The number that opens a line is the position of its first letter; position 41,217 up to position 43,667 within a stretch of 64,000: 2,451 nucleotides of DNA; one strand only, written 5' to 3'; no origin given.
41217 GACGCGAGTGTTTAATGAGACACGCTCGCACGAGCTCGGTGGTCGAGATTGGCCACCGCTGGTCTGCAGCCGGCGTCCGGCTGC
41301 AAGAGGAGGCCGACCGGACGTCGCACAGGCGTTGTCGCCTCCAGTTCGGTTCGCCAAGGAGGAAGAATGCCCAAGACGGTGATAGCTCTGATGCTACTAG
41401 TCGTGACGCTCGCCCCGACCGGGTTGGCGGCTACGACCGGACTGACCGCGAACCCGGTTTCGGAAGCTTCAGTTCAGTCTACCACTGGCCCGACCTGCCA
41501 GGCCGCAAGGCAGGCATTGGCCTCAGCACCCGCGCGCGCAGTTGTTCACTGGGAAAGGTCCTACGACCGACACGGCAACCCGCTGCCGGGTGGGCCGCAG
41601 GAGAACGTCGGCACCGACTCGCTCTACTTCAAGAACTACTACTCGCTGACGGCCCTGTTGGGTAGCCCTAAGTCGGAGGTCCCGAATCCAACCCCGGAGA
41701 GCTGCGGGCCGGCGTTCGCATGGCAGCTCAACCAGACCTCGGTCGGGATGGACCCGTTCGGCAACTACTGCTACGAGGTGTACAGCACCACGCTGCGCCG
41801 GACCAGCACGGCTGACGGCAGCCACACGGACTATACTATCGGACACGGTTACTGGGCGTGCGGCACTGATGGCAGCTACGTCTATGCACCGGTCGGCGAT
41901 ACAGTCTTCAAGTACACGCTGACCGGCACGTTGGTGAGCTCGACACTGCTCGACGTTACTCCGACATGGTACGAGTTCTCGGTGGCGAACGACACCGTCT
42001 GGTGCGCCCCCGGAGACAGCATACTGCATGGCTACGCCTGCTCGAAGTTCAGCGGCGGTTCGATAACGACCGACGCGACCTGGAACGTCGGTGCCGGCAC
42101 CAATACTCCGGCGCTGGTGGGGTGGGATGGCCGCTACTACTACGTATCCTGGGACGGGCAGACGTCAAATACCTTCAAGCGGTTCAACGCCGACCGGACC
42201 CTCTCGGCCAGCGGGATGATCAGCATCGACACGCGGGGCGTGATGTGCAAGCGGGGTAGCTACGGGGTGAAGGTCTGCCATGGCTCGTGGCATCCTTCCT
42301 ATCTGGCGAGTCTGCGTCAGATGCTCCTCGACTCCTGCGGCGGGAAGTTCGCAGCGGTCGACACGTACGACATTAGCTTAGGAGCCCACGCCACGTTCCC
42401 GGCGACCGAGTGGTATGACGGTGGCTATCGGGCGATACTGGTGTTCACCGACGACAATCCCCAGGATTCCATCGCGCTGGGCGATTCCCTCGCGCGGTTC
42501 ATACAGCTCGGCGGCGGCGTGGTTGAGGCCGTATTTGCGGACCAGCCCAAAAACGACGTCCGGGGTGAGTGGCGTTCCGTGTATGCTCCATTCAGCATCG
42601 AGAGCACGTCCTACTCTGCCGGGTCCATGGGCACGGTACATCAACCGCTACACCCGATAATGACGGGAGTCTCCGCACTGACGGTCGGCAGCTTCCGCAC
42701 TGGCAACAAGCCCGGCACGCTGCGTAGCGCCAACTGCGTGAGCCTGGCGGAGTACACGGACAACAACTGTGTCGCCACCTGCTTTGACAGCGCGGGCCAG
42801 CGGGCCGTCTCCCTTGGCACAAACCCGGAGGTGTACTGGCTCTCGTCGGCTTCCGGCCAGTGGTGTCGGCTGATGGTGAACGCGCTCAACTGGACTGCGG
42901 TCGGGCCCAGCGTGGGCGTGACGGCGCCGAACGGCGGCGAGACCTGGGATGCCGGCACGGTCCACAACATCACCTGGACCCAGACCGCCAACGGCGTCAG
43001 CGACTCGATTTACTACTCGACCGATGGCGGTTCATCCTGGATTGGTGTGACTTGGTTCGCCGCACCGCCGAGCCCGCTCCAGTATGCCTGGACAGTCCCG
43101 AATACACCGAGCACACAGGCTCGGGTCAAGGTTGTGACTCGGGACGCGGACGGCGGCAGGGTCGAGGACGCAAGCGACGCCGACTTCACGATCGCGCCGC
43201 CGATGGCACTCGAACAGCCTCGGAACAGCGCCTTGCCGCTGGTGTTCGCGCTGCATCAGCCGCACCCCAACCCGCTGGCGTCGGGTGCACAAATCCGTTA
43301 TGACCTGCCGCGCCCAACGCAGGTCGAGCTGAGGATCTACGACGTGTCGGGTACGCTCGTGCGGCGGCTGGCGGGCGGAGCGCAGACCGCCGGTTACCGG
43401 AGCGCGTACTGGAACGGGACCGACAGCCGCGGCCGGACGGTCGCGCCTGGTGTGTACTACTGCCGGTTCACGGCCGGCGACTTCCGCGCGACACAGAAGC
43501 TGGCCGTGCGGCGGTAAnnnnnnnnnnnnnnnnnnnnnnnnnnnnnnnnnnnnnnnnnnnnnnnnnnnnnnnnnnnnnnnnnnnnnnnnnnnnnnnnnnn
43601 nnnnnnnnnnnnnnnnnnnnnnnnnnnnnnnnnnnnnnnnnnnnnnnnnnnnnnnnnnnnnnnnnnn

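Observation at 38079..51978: Array of five tandem paralogous T9SS-sorted surface proteins, each an independent promoter-leader-CDS-terminator cassette with mosaic N-modules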

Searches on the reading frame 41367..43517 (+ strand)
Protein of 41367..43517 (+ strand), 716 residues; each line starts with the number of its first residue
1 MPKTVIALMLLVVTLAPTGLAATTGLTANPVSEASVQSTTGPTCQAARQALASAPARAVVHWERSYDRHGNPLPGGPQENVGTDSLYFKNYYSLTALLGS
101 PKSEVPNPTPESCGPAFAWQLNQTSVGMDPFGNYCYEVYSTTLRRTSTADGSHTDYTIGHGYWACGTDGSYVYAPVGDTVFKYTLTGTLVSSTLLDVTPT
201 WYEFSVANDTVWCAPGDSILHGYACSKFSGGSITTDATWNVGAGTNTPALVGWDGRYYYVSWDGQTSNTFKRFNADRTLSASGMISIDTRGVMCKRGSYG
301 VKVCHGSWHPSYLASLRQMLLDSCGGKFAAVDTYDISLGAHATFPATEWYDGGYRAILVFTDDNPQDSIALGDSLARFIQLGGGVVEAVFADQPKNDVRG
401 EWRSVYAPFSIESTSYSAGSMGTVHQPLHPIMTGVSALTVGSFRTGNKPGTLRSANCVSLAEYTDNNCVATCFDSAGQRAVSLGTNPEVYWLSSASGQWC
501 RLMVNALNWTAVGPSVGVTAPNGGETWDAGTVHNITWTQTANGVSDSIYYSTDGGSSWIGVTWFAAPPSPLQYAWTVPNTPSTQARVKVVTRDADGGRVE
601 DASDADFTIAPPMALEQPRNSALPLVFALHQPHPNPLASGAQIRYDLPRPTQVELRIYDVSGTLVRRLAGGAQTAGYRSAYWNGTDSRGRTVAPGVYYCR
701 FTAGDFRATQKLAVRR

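Call 4: search_protein_families(library=pfam, proteins=[window:41367-43517:+], max_evalue=0.01)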
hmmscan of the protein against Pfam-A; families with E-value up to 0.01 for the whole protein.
window:41367-43517:+ (716 aa): 1 family
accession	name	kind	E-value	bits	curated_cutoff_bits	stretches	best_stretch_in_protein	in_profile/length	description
PF13860.13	FlgD_ig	-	1.4e-11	44.6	27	1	642-703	13-75/79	FlgD Ig-like domain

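Call 5: search_protein_families(library=ncbifam, proteins=[window:41367-43517:+], max_evalue=0.01)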
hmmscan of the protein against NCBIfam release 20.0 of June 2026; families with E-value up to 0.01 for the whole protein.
window:41367-43517:+ (716 aa): 7 families
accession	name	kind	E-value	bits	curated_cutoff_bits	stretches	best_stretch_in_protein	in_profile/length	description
NF005176.1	PRK06655.1-1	equivalog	1.7e-07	31.4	230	1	651-704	97-150/197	flagellar hook assembly protein FlgD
TIGR04183.1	Por_Secre_tail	domain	9.8e-07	28.7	23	1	634-714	3-71/72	T9SS type A sorting domain-containing protein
NF033707.1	T9SS_sortase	equivalog_domain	5.5e-05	21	420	1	633-702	1002-1076/1095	type IX secretion system sortase PorU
NF052323.1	T9SSA_dep_M6i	equivalog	0.00025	19.1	600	1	633-703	961-1026/1043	T9SS-dependent M6-like inactivated metalloprotease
NF009276.0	PRK12633.1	equivalog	0.00026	20.8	383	1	646-708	123-186/234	flagellar basal body rod modification protein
NF009277.0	PRK12634.1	equivalog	0.00033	20.8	333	1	653-705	124-176/221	flagellar basal body rod modification protein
NF052228.1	T9SS_PorZ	equivalog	0.0042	15.6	260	1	652-706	696-745/757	type IX secretion system anionic LPS delivery protein PorZ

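Call 10: find_homologous_proteins(query=window:41367-43517:+, max_evalue=0.00001)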
Query window:41367-43517:+ (716 aa): 66 proteins with E <= 0.00001 among 8000 candidates.
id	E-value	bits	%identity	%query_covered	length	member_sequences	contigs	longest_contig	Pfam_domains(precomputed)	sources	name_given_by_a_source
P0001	0.0e+0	1668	100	100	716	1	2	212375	PF13860.13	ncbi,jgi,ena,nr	ncbi:MAG TPA: FlgD immunoglobulin-like domain containing protein [bacterium]|nr:FlgD immunoglobulin-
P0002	0.0e+0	1239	59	74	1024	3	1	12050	PF13860.13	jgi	-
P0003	0.0e+0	1213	64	88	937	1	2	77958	PF13860.13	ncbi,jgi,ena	-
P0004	0.0e+0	1188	58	89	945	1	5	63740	PF13860.13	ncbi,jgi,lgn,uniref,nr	ncbi:T9SS type A sorting domain-containing protein [candidate division WOR-3 bacterium]|uniref:T9SS 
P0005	0.0e+0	1162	58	83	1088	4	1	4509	PF13860.13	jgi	jgi:hypothetical protein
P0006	0.0e+0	1161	56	83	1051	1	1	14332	PF13860.13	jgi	jgi:hypothetical protein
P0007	0.0e+0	1153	61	89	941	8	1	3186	PF13860.13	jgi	jgi:hypothetical protein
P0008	0.0e+0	1128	69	100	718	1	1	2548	PF13860.13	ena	-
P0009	0.0e+0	1086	68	84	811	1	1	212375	PF13860.13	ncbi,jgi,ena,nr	ncbi:MAG TPA: FlgD immunoglobulin-like domain containing protein [bacterium]|nr:FlgD immunoglobulin-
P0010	0.0e+0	1072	65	100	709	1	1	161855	PF18962.8,PF13860.13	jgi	jgi:hypothetical protein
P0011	0.0e+0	1066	61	74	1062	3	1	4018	PF13860.13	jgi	jgi:hypothetical protein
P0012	0.0e+0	1060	59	75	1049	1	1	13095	PF13860.13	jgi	jgi:hypothetical protein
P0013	0.0e+0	1059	60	74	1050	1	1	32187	PF13860.13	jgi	jgi:hypothetical protein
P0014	0.0e+0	1059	60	89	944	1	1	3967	PF13860.13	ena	-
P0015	0.0e+0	1041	60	89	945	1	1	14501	PF13860.13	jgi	jgi:hypothetical protein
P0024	3.9e-246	837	43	75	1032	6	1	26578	PF13860.13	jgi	-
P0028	2.5e-215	735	52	99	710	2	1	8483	PF13860.13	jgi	jgi:hypothetical protein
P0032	6.0e-199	681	48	83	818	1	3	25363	PF13860.13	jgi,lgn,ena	jgi:hypothetical protein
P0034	1.8e-192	660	49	100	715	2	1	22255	PF13860.13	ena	-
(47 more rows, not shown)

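Call 31: find_encoding_contigs(protein=P0010, flank=10000, max_places=3)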
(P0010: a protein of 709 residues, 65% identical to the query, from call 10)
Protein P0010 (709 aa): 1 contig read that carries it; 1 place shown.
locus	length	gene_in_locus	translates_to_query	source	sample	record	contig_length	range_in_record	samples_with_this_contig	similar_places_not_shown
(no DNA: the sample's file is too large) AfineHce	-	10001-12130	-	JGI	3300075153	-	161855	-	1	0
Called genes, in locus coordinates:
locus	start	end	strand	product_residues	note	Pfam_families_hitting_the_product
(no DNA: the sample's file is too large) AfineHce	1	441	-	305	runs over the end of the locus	-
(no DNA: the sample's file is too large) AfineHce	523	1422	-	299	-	-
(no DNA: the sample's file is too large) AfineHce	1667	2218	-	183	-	PF01850:PIN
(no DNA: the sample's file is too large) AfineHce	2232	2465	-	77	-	PF10047:DUF2281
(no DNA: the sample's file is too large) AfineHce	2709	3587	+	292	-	PF00892:EamA, PF03151:TPT (weak), PF00892:EamA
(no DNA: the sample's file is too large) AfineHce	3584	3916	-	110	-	PF13426:PAS_9 (weak)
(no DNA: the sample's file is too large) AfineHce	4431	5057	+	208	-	PF01135:PCMT, PF00398:RrnaAD (weak)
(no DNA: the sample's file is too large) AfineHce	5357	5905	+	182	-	PF00156:Pribosyltran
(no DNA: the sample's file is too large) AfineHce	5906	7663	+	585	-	PF01979:Amidohydro_1, PF07969:Amidohydro_3 (weak), PF13382:Adenine_deam_C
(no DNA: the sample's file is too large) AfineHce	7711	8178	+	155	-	PF18306:LDcluster4, PF03641:Lysine_decarbox (faint)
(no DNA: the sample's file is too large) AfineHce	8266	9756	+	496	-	PF00171:Aldedh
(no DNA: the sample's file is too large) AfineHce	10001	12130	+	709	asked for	PF13860:FlgD_ig, PF18962:Por_Secre_tail (faint)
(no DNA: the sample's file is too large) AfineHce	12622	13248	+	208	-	-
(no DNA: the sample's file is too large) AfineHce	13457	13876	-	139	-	PF19762:DUF6249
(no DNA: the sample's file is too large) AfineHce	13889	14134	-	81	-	-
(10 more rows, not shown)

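Call 32: predict_structure(alignment_id=A2)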
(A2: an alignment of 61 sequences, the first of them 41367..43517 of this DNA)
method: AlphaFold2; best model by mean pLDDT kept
length: 716 residues; sequences in the alignment: 61
mean_pLDDT: 81.5   pTM: 0.58
mean pLDDT of the five models: 81.5, 80.8, 79.8, 78.5, 78.1
residues with pLDDT >= 90: 343; 70-90: 257; 50-70: 31; < 50: 85
segments of 3 or more residues with pLDDT < 50: 1-66, 72-80, 614-621
pLDDT, mean of each block of 10 residues (from residue 1): 35 32 26 25 26 30 43 40 79 90 90 84 92 92 92 95 93 98 97 97 92 92 96 96 86 90 89 93 93 81 93 89 79 93 89 89 93 94 85 82 89 88 86 89 89 82 93 81 90 87 91 70 85 86 82 82 88 90 90 66 83 49 81 75 91 96 94 91 86 91 95 82
secondary structure, 60 per line:
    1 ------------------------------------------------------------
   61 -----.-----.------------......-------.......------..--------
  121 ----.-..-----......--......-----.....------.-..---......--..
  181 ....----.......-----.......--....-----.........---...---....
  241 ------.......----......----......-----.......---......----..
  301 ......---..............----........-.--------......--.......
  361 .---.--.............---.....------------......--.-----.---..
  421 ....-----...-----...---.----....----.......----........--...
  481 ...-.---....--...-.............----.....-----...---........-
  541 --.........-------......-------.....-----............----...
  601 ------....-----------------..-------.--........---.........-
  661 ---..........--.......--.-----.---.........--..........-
elements in order (helices of 4 or more, strands of 3 or more residues): E85-90 E98-101 E134-139 E142-147 E153-157 E171-176 E179-184 E189-195 E204-207 E210-213 E219-224 E231-233 E237-240 E247-253 E258-263 E268-273 E279-285 E289-294 E299-306 H310-323 E328-335 H346-351 E354-361 H368-380 E384-388 H401-406 E419-424 E438-440 E457-463 E468-475 E478-483 H489-492 E495-497 H499-511 E516-520 E526-528 E532-539 E543-551 E559-564 E572-576 E582-593 E598-600 E607-610 E640-647 E651-659 E664-673 E676-682 E695-703 E706-715

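Call 34: find_encoding_contigs(protein=P0004, flank=10000, max_places=3)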
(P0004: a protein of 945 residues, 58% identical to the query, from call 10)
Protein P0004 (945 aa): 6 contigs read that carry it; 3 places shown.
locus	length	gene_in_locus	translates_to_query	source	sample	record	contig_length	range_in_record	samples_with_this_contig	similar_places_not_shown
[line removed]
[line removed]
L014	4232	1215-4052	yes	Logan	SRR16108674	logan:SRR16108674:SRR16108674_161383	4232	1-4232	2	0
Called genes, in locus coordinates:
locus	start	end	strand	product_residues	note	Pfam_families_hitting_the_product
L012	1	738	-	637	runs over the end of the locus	PF00005:ABC_tran, PF02463:SMC_N (faint), PF13304:AAA_21 (faint), PF12848:ABC_tran_Xtn, PF00005:ABC_tran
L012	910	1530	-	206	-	PF05048:NosD (weak), PF13229:Beta_helix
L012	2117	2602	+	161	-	PF05103:DivIVA, PF28175:T4SS_LegC2C7 (weak)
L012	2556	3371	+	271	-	PF01048:PNP_UDP_1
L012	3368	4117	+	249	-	PF13428:TPR_14 (faint), PF13525:YfiO, PF13174:TPR_6 (faint)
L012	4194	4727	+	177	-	PF01467:CTP_transf_like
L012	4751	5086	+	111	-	PF02699:YajC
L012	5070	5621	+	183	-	PF01327:Pep_deformylase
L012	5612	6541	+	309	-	PF00551:Formyl_trans_N, PF02911:Formyl_trans_C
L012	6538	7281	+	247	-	PF03793:PASTA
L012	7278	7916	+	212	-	PF00834:Ribul_P_3_epim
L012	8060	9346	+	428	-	PF02881:SRP54_N, PF00448:SRP54, PF02978:SRP_SPB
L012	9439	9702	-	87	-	-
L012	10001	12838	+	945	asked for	PF13860:FlgD_ig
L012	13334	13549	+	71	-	-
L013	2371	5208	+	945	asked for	PF13860:FlgD_ig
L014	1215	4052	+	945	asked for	PF13860:FlgD_ig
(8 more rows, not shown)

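Call 35: find_encoding_contigs(protein=P0013, flank=10000, max_places=2)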
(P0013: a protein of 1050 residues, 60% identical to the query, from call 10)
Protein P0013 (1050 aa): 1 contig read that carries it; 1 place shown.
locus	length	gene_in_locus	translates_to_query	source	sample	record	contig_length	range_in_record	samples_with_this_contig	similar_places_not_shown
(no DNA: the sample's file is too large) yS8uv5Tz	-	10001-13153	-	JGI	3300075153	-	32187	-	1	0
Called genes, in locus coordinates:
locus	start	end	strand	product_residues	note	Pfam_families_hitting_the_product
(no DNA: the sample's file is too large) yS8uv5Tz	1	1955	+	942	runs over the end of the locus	PF11028:TMEM260_N, PF28495:TMEM260_2, PF00515:TPR_1 (faint), PF07719:TPR_2 (faint), PF13181:TPR_8 (faint), PF13428:TPR_14 (faint), PF14559:TPR_19 (weak)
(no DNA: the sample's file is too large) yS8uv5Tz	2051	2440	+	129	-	PF01155:HypA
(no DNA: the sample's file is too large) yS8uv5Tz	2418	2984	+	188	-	-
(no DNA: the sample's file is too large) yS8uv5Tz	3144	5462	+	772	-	-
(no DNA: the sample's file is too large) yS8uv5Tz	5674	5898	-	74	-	-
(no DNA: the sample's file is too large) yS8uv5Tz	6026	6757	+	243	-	PF13560:HTH_31 (weak)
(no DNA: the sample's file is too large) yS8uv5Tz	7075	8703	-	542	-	PF05547:Peptidase_M6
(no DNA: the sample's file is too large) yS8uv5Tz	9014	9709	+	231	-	PF13174:TPR_6 (faint), PF09976:TPR_21 (faint), PF13525:YfiO (faint), PF07719:TPR_2 (faint), PF13424:TPR_12 (faint), PF13428:TPR_14 (faint), PF14559:TPR_19 (faint), PF13432:TPR_16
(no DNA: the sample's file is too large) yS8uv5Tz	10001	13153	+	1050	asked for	PF13860:FlgD_ig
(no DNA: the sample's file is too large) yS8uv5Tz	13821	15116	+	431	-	-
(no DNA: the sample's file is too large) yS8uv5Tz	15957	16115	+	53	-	?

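Call 36: find_encoding_contigs(protein=P0015, flank=10000, max_places=2)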
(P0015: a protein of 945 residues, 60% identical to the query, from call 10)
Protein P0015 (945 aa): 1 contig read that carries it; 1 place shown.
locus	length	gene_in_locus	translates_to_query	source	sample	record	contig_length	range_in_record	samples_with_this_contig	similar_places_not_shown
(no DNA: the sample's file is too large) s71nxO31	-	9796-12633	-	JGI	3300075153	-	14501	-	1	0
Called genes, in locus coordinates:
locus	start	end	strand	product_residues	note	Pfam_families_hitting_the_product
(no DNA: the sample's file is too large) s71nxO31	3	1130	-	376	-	?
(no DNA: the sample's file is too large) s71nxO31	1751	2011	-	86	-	PF10049:DUF2283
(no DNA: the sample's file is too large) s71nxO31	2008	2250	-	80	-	-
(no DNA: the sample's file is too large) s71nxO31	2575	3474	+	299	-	PF00892:EamA, PF03151:TPT (weak), PF00892:EamA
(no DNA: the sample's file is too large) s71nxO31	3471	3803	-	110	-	-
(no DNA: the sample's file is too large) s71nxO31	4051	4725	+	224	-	PF01135:PCMT, PF00398:RrnaAD (weak)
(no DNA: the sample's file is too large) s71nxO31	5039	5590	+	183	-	PF00156:Pribosyltran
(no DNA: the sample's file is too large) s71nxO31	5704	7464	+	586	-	PF01979:Amidohydro_1, PF07969:Amidohydro_3, PF13382:Adenine_deam_C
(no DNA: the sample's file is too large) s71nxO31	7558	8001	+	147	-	PF18306:LDcluster4, PF03641:Lysine_decarbox (faint)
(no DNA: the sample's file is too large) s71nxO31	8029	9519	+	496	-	PF00171:Aldedh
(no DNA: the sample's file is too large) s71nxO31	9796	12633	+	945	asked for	PF13860:FlgD_ig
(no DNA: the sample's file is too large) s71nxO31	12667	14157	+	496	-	PF13860:FlgD_ig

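Call 37: find_encoding_contigs(protein=P0028, flank=10000, max_places=2)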
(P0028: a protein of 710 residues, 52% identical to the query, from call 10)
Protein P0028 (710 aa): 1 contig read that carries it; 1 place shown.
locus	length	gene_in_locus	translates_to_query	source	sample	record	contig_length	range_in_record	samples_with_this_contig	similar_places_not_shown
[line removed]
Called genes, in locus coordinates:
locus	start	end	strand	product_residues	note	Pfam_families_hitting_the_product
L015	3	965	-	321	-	?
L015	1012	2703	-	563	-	PF00515:TPR_1 (faint), PF07719:TPR_2 (faint), PF13414:TPR_11 (faint)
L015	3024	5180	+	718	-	PF13860:FlgD_ig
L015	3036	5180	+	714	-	PF13860:FlgD_ig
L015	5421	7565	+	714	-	PF13860:FlgD_ig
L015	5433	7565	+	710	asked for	PF13860:FlgD_ig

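Call 47: find_encoding_contigs(protein=P0034, flank=10000, max_places=2)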
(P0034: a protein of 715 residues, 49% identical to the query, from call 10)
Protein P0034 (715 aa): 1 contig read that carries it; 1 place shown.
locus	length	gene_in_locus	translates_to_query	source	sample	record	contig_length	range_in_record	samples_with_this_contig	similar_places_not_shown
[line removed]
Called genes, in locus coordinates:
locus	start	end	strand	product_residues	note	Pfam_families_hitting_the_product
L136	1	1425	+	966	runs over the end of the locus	-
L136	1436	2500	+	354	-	PF03687:UPF0164 (faint)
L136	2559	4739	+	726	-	PF03415:Peptidase_C11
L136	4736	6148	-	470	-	PF01565:FAD_binding_4, PF02913:FAD-oxidase_C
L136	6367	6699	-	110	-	PF00085:Thioredoxin, PF13098:Thioredoxin_2 (faint)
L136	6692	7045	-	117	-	PF01022:HTH_5 (weak)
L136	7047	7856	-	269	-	PF13349:DUF4097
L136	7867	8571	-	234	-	-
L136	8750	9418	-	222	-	PF13860:FlgD_ig (weak)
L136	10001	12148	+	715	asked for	PF13860:FlgD_ig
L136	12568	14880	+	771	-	?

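Call 48: find_encoding_contigs(protein=P0032, flank=10000, max_places=2)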
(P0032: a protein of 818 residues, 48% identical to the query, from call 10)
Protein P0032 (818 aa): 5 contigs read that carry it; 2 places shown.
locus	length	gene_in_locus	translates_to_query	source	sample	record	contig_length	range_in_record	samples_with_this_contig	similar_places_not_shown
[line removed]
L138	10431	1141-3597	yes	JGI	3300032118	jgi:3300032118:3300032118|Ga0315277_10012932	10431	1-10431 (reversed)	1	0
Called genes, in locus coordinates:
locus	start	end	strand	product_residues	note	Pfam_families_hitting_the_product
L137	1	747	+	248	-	?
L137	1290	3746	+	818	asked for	PF13860:FlgD_ig (weak)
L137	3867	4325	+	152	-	PF04343:DUF488, PF22751:DUF488-N3a (weak)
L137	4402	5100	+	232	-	-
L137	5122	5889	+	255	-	PF07505:DUF5131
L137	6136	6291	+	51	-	-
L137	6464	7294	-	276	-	-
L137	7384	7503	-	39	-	-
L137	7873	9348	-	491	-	PF00072:Response_reg, PF00989:PAS, PF08448:PAS_4, PF13188:PAS_8 (weak), PF08447:PAS_3, PF13426:PAS_9, PF00512:HisKA, PF02518:HATPase_c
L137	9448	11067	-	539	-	PF00512:HisKA, PF02518:HATPase_c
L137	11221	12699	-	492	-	PF00881:Nitroreductase (weak), PF13860:FlgD_ig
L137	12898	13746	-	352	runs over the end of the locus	-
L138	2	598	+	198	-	PF18962:Por_Secre_tail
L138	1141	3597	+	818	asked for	PF13860:FlgD_ig (weak)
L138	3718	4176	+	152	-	PF04343:DUF488, PF22751:DUF488-N3a (weak)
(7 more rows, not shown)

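Call 49: find_encoding_contigs(protein=P0024, flank=10000, max_places=2)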
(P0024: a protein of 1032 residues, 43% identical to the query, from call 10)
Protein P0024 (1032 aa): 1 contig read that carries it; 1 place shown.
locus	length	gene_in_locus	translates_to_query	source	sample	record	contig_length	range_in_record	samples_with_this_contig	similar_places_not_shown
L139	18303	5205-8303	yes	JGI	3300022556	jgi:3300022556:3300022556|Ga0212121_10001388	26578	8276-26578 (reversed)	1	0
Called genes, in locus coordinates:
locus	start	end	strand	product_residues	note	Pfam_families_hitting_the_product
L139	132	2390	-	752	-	PF00708:Acylphosphatase, PF07503:zf-HYPF, PF01300:Sua5_yciO_yrdC, PF17788:HypF_C, PF22521:HypF_C_2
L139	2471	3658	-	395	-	-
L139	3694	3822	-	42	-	-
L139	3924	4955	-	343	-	PF00291:PALP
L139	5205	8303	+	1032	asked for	PF13860:FlgD_ig (weak)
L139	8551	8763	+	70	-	-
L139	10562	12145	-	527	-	PF04389:Peptidase_M28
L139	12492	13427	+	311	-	PF02219:MTHFR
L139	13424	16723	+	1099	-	PF02574:S-methyl_trans, PF00809:Pterin_bind, PF02607:B12-binding_2, PF02310:B12-binding, PF02965:Met_synt_B12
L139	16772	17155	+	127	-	-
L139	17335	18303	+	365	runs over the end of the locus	-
